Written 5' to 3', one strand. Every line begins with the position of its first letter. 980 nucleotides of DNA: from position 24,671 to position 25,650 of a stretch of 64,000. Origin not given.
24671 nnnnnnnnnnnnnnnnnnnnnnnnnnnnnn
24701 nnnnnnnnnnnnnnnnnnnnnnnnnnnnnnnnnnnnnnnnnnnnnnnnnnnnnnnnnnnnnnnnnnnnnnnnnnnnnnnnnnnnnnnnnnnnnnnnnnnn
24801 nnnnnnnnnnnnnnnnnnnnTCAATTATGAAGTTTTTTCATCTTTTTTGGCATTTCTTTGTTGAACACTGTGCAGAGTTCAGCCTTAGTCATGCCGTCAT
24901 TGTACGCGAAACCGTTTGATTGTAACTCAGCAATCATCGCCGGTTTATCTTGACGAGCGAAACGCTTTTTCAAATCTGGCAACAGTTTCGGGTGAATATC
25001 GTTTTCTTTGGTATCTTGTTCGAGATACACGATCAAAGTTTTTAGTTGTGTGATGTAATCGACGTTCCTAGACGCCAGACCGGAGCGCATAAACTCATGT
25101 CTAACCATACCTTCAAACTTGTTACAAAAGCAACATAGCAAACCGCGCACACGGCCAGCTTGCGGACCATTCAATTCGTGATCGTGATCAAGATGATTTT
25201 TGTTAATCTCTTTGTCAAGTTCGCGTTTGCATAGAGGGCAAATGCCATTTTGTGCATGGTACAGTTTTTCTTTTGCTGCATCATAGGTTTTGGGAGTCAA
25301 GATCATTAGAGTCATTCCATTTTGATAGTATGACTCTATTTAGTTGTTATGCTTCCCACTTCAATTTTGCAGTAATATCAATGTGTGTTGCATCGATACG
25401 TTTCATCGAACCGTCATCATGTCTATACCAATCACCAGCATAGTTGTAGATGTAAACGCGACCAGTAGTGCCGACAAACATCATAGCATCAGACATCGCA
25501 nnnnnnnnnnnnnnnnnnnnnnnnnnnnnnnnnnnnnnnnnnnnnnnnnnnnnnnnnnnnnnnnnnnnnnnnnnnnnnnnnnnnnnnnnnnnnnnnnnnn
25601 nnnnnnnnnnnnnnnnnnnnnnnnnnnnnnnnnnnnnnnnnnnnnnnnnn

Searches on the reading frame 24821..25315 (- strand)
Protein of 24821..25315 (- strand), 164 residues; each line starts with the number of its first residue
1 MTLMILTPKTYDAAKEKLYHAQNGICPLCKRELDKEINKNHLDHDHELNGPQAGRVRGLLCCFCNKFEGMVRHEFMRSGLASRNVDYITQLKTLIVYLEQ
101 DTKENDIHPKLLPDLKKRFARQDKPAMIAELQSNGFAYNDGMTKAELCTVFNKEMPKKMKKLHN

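Call 30: search_protein_families(library=pfam, proteins=[window:24821-25315:-])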
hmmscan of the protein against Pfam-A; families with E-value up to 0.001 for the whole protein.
window:24821-25315:- (164 aa): 2 families
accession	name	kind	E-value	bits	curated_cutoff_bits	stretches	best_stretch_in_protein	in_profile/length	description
PF02945.21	Endonuclease_7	-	1.9e-16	60.2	23.6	1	13-99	13-81/82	Recombination endonuclease VII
PF09124.16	Endonuc-dimeris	-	1.5e-09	38.3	22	1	107-159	1-53/54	T4 recombination endonuclease VII, dimerisation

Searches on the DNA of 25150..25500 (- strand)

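Call 55: search_dna_similar(query=window:25150-25500:-, collection=phages, mode=distant, max_rows=40)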
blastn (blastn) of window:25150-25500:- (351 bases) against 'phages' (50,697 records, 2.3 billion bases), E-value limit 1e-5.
Records with a match: 56; places in all: 56; records where one place covers at least 80% of the query: 5.
Best place of each record, by identity: >=99% 2; 80-90% 8; 60-80% 46.
By first word of the organism name: Escherichia 21; Aeromonas 14; Acinetobacter 5; Salmonella 3; Serratia 3; Enterobacter 2; Enterobacteria 2; Citrobacter 2; Shigella 1; Proteus 1; and 2 more.
By host as written in the record: Escherichia coli 18; Aeromonas salmonicida 7; Aeromonas hydrophila 5; Serratia sp. ATCC 39006 3; Escherichia coli str. K-12 substr. MG1655 2; Citrobacter freundii 2; Salmonella enterica subsp. enterica serovar Paratyphi A 2; Acinetobacter baumannii (Acibaumc1) 2; and 14 more.
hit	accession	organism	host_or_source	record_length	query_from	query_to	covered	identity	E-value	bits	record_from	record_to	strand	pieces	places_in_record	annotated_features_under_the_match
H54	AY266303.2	Aeromonas phage Aeh1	Aeromonas hydrophila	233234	1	351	100%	100.0%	9e-180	634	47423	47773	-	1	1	49: packaging and recombination endonuclease VII | hypothetical protein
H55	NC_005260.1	Aeromonas phage Aeh1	Aeromonas hydrophila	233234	1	351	100%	100.0%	9e-180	634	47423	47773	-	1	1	49: endonuclease VII | hypothetical protein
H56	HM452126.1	Aeromonas phage phiAS5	Aeromonas salmonicida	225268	1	351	100%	70.5%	3e-34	150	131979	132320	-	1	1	packaging and recombination endonuclease VII | hypothetical protein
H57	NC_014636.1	Aeromonas phage phiAS5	Aeromonas salmonicida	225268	1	351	100%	70.5%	3e-34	150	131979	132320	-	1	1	endonuclease VII | hypothetical protein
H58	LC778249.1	Aeromonas phage phiWae14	urban sewage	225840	1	325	93%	71.6%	8e-35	152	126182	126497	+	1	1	hypothetical protein (x2)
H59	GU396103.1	Aeromonas phage PX29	Aeromonas salmonicida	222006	156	351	56%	86.7%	3e-59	233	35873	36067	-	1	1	49: gp49 EndoVII packaging and recombination endonuclease | conserved hypothetical protein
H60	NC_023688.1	Aeromonas phage PX29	Aeromonas salmonicida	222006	156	351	56%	86.7%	3e-59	233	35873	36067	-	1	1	49: endonuclease VII | Mom-like DNA modification protein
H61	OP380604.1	Aeromonas phage avDM12-TAAL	Aeromonas hydrophila BIOTECH 10089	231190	152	351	57%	82.7%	1e-50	205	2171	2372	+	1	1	recombination endonuclease VII | hypothetical protein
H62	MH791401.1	Aeromonas phage AsFcp_2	Aeromonas salmonicida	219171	156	351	56%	84.3%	1e-51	208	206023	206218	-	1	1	packaging and recombination endonuclease | hypothetical protein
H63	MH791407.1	Aeromonas phage AsFcp_4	Aeromonas salmonicida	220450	156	351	56%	84.3%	1e-51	208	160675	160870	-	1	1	packaging and recombination endonuclease | hypothetical protein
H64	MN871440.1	Aeromonas phage AsFcp_1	Aeromonas salmonicida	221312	156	351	56%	84.3%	1e-51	208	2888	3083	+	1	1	record has no annotation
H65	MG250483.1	Aeromonas phage Ah1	Aeromonas hydrophila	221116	158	351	55%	85.1%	2e-54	218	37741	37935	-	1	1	packaging and recombination endonuclease VII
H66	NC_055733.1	Aeromonas phage Ah1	Aeromonas hydrophila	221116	158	351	55%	85.1%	2e-54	218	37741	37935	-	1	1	endonuclease VII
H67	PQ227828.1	Enterobacter phage EcL8g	Enterobacter bugandensis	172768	195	346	43%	69.7%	2e-9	68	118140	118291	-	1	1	record has no annotation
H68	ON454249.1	Enterobacter phage vB_EclM-UFV01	Enterobacter cloacae ATCC 13047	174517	195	346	43%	69.7%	2e-9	68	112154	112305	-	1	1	endonuclease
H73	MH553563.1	Enterobacteria phage RB18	Escherichia coli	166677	195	346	43%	68.4%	1e-6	59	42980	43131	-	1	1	recombination endonuclease VII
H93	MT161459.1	Aeromonas phage Ahp1_CNU-2021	Aeromonas hydrophila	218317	204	347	41%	71.7%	7e-10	71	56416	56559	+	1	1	packaging and recombination endonuclease VII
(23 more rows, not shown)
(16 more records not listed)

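Call 56: get_annotated_region(hit=H59, flank=200)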
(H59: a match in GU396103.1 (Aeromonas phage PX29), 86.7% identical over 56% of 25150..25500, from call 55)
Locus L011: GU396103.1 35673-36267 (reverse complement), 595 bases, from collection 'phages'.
description: Aeromonas phage PX29, complete genome.
organism: Aeromonas phage PX29 (NCBI taxid 926067)
taxonomy: Viruses; Duplodnaviria; Heunggongvirae; Uroviricota; Caudoviricetes; Straboviridae; Angelvirus; Angelvirus px29
host: Aeromonas salmonicida; source: -; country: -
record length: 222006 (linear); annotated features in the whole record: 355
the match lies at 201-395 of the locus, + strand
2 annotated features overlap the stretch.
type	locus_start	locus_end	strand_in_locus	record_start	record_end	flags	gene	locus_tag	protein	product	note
CDS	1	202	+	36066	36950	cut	-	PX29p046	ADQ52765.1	conserved hypothetical protein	similar to putative DNA modification protein (protein mom)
CDS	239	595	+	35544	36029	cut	49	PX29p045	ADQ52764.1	gp49 EndoVII packaging and recombination endonuclease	-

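Call 57: get_annotated_region(hit=H61, flank=200)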
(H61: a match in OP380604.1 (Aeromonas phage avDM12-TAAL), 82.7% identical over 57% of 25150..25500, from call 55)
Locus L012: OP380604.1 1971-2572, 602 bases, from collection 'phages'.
description: Aeromonas phage avDM12-TAAL, complete genome.
organism: Aeromonas phage avDM12-TAAL (NCBI taxid 3101605)
taxonomy: Viruses; Duplodnaviria; Heunggongvirae; Uroviricota; Caudoviricetes; Straboviridae; Chrysonvirus
host: Aeromonas hydrophila BIOTECH 10089; source: ake; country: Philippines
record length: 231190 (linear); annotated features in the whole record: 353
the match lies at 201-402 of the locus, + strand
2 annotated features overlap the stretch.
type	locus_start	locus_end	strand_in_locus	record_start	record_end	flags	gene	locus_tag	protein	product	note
CDS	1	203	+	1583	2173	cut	-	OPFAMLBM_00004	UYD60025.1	hypothetical protein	-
CDS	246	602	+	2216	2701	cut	-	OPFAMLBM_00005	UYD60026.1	recombination endonuclease VII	-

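Call 58: get_annotated_region(hit=H62, flank=200)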
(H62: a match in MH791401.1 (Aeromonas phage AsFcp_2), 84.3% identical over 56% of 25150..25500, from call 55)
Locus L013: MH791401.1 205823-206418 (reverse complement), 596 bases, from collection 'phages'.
description: UNVERIFIED: Aeromonas phage AsFcp_2, complete genome.
organism: Aeromonas phage AsFcp_2 (NCBI taxid 2419736)
taxonomy: Viruses; Duplodnaviria; Heunggongvirae; Uroviricota; Caudoviricetes; Straboviridae; Angelvirus
host: Aeromonas salmonicida; source: sewage water; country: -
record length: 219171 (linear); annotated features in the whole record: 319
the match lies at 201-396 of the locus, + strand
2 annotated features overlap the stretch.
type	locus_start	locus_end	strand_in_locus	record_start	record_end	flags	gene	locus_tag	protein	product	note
CDS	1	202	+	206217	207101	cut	-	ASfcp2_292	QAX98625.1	hypothetical protein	-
CDS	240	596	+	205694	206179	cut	-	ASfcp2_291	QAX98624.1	packaging and recombination endonuclease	gp49 EndoVII packaging and recombination endonuclease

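Call 59: get_annotated_region(hit=H65, flank=200)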
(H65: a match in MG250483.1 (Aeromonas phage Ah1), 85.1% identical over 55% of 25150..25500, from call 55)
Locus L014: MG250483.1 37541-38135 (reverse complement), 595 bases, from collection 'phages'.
description: Aeromonas phage Ah1, complete genome.
organism: Aeromonas phage Ah1 (NCBI taxid 2053701)
taxonomy: Viruses; Duplodnaviria; Heunggongvirae; Uroviricota; Caudoviricetes; Straboviridae; Cinqassovirus; Cinqassovirus ah1
host: Aeromonas hydrophila; source: wastewater; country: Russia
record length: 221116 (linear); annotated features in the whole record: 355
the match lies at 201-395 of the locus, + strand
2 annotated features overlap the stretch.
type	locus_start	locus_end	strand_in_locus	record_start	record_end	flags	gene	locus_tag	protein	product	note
CDS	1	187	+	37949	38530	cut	-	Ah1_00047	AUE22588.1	hypothetical protein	-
CDS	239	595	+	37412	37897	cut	-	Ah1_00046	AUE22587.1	packaging and recombination endonuclease VII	-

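Call 60: get_annotated_region(hit=H56, flank=100)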
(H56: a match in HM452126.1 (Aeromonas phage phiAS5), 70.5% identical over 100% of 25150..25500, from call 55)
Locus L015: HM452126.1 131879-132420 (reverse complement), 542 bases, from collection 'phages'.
description: Aeromonas phage phiAS5, complete genome.
organism: Aeromonas phage phiAS5 (NCBI taxid 879630)
taxonomy: Viruses; Duplodnaviria; Heunggongvirae; Uroviricota; Caudoviricetes; Straboviridae; Chrysonvirus; Chrysonvirus as5
host: Aeromonas salmonicida; source: river; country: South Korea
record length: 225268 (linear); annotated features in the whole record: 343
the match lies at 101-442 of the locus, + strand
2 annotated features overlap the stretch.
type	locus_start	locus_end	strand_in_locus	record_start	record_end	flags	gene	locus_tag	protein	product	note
CDS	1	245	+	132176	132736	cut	-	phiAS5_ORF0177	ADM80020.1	hypothetical protein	-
CDS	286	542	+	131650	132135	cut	-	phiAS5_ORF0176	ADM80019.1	packaging and recombination endonuclease VII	-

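Call 61: get_annotated_region(hit=H58, flank=100)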
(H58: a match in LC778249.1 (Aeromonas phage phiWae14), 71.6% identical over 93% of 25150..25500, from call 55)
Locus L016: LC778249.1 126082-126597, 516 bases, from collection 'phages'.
description: Aeromonas phage phiWae14 DNA, complete genome.
organism: Aeromonas phage phiWae14 (NCBI taxid 3063959)
taxonomy: Viruses
host: -; source: urban sewage; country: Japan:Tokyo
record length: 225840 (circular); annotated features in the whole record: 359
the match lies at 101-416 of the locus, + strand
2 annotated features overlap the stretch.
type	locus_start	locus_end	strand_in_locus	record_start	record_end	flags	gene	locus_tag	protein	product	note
CDS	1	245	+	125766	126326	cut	-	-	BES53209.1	hypothetical protein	-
CDS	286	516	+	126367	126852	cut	-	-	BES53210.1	hypothetical protein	-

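Call 62: get_annotated_region(hit=H93, flank=300)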
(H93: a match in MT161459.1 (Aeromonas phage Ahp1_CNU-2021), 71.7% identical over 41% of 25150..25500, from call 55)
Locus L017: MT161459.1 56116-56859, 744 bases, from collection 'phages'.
description: Aeromonas phage Ahp1_CNU-2021, complete genome.
organism: Aeromonas phage Ahp1_CNU-2021 (NCBI taxid 2814919)
taxonomy: Viruses; Duplodnaviria; Heunggongvirae; Uroviricota; Caudoviricetes; Straboviridae
host: Aeromonas hydrophila; source: -; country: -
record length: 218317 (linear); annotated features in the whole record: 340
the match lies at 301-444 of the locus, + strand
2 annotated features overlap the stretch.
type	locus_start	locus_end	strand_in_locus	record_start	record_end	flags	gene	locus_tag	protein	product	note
CDS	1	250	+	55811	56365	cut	-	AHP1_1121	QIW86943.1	hypothetical protein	-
CDS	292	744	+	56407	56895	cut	-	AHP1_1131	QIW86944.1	packaging and recombination endonuclease VII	-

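Call 76: get_annotated_region(hit=H73, flank=250)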
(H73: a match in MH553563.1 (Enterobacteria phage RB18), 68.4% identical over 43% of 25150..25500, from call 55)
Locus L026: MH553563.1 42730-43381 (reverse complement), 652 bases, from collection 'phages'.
description: Enterobacteria phage RB18, complete genome.
organism: Enterobacteria phage RB18 (NCBI taxid 10692)
taxonomy: Viruses; Duplodnaviria; Heunggongvirae; Uroviricota; Caudoviricetes; Straboviridae; Tevenvirinae; Tequatrovirus; Tequatrovirus RB18
host: Escherichia coli; source: -; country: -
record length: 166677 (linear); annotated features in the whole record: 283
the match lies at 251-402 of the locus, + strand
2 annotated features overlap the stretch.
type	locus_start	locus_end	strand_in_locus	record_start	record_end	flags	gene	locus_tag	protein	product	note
CDS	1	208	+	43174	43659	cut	pin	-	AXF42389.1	protease inhibitor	Pin; stabilizes proteins during T4 infection; pin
CDS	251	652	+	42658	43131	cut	-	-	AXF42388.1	recombination endonuclease VII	endo VII; gp49; cleaves Holliday junctions, Y-junctions, and mismatched base pairs in heteroduplex DNA; involved in ...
